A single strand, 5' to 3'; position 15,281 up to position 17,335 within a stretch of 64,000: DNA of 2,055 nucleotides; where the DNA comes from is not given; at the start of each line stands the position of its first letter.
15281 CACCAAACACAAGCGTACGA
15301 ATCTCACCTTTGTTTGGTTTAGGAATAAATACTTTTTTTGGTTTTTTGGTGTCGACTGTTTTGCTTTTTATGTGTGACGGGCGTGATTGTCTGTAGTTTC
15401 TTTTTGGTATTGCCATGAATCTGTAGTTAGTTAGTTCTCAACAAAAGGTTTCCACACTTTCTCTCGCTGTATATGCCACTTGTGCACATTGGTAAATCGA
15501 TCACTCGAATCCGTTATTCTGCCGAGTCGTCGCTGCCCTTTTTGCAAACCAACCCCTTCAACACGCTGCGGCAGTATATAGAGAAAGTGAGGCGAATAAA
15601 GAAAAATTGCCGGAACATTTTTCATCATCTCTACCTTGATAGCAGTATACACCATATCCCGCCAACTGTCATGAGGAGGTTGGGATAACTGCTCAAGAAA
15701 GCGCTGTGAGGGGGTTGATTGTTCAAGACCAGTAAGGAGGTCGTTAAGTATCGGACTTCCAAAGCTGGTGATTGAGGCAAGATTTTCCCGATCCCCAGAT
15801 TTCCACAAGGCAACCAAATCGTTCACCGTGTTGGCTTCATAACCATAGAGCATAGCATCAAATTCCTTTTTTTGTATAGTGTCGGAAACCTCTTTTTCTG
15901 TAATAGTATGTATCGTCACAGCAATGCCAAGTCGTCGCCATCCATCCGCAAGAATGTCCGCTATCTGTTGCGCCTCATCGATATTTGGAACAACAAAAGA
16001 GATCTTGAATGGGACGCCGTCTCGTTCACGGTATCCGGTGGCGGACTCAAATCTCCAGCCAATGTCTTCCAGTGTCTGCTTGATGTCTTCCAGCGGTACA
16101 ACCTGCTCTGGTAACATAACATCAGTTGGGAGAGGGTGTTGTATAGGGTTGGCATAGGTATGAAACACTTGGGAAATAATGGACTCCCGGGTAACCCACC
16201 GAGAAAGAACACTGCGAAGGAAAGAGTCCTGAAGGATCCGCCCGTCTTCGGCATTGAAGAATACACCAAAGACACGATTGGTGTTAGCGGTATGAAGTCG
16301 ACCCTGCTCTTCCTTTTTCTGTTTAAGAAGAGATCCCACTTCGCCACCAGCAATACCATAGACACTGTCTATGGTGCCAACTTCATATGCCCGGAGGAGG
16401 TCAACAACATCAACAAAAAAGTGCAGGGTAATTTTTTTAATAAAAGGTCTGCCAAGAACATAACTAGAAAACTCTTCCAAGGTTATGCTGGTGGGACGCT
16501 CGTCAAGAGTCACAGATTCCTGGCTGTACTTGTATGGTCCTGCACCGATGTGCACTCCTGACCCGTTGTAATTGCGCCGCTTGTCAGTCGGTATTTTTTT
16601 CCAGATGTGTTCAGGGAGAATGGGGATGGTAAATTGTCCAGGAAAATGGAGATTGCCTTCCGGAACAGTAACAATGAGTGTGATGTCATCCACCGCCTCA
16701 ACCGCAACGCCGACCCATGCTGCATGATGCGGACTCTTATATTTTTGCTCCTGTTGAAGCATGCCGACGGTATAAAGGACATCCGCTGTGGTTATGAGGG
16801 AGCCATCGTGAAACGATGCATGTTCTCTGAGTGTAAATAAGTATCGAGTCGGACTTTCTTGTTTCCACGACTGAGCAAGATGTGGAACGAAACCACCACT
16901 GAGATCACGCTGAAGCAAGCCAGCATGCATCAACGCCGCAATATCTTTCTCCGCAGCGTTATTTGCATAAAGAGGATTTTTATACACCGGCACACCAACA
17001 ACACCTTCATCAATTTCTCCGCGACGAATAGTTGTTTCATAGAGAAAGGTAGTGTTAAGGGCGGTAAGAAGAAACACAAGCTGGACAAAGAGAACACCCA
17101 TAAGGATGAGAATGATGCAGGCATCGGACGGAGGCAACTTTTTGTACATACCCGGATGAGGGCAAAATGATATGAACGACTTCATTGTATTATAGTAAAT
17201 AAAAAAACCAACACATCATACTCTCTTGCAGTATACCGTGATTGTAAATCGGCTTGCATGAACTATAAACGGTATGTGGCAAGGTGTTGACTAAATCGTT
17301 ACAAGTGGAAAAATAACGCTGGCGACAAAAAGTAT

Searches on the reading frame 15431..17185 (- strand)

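Call 57: search_protein_families(library=pfam, proteins=[window:15431-17185:-], max_evalue=0.001)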
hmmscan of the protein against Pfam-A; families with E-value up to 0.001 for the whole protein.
window:15431-17185:- (584 aa): 1 family
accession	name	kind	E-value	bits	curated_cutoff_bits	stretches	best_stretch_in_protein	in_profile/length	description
PF00496.27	SBP_bac_5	-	5.8e-38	131.4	32.4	1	99-461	2-358/368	Bacterial extracellular solute-binding proteins, family 5 Middle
